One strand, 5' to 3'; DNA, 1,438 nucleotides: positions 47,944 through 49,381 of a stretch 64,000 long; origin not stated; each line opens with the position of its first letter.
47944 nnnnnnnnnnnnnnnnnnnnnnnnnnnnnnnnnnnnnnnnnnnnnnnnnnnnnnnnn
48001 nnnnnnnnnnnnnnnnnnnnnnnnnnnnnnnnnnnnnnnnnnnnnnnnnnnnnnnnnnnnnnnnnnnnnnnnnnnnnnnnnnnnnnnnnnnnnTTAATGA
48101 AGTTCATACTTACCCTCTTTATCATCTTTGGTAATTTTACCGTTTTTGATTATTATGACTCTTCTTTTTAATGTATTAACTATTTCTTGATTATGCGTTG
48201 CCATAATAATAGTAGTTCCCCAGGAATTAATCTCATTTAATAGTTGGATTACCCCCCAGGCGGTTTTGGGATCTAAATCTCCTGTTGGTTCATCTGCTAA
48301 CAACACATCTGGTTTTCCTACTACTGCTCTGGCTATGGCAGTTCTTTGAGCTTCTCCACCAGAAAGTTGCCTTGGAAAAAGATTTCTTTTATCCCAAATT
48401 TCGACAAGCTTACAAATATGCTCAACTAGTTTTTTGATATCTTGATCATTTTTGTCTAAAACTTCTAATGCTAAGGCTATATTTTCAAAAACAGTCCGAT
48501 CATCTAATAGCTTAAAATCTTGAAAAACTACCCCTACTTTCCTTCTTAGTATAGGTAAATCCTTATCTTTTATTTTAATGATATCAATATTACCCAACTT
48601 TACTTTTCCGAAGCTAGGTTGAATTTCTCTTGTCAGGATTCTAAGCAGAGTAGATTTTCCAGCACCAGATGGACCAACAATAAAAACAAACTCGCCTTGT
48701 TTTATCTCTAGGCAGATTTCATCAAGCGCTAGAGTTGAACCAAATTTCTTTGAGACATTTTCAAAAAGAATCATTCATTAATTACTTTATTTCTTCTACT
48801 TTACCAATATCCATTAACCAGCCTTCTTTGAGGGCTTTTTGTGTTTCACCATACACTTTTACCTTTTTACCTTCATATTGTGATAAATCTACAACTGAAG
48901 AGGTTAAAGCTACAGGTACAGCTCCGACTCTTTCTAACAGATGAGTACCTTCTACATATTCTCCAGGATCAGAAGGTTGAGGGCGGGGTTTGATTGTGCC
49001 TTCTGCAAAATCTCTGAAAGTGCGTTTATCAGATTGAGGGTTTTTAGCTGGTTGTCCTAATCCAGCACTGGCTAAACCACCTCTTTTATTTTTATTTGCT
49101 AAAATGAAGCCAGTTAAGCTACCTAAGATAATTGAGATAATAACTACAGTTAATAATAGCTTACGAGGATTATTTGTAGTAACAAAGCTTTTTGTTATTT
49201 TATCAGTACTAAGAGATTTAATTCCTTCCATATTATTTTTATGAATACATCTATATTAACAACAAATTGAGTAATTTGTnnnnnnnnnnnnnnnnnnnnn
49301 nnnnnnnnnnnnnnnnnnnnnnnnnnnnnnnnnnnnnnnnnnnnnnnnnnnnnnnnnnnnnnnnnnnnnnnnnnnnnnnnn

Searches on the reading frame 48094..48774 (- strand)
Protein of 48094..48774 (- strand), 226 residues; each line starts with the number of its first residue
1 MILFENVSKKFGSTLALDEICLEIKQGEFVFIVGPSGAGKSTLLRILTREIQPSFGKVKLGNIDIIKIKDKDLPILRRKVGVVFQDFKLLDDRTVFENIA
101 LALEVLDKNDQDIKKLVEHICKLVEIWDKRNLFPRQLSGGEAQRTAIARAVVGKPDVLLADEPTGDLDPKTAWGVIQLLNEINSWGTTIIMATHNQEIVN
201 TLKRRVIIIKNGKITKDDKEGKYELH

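Call 3: search_protein_families(library=pfam, proteins=[window:48094-48774:-], max_evalue=10)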
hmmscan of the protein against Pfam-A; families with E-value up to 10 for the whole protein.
window:48094-48774:- (226 aa): 44 families (the best 25 are shown)
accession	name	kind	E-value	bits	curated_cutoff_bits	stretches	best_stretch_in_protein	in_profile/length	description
PF00005.33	ABC_tran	-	1.8e-34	119.7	25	1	17-164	1-136/137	ABC transporter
PF13304.12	AAA_21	-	1.2e-09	39.2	27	2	153-200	257-304/304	AAA domain, putative AbiEii toxin, Type IV TA system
PF13401.12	AAA_22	-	4.5e-06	27.4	27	1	26-124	4-79/130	AAA domain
PF13191.12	AAA_16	-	2.2e-05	25.4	32.6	1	26-54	23-51/167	AAA ATPase domain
PF02463.25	SMC_N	-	5.6e-05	23.1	40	1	27-210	24-213/220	RecF/RecN/SMC N terminal domain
PF03193.22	RsgA_GTPase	-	6.8e-05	23.2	30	1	18-58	98-137/174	RsgA GTPase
PF20720.3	nSTAND3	-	0.0004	20.6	27.2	1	14-60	4-51/155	Novel STAND NTPase 3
PF13555.12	AAA_29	-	0.00068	19.8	27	1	22-44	17-39/61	P-loop containing region of AAA domain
PF03215.21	Rad17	-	0.00072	20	23.8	1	16-55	34-73/186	Rad17 P-loop domain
PF20703.3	nSTAND1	-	0.00077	19.6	27.1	1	11-45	17-51/379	Novel STAND NTPase 1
PF13238.12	AAA_18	-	0.0015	19.5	29.4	1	30-51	1-22/128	AAA domain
PF01637.24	ATPase_2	-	0.002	18.4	33.2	1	22-113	15-112/225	ATPase domain predominantly from Archaea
PF06414.18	Zeta_toxin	-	0.0027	17.6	22.3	1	25-59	14-48/199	Zeta toxin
PF00004.35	AAA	-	0.0028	18.5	21.2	1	31-64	2-35/131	ATPase family associated with various cellular activities (AAA)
PF13175.12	AAA_15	-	0.0029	17.7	32.1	1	27-219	24-143/374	AAA ATPase domain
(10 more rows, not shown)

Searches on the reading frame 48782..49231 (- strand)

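Call 3: search_protein_families(library=pfam, proteins=[window:48782-49231:-], max_evalue=10)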
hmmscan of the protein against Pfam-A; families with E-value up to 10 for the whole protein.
window:48782-49231:- (149 aa): 1 family
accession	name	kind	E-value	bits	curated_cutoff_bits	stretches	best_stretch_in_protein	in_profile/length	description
PF06612.16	DUF1146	-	0.035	14.5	25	1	15-40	18-43/48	Protein of unknown function (DUF1146)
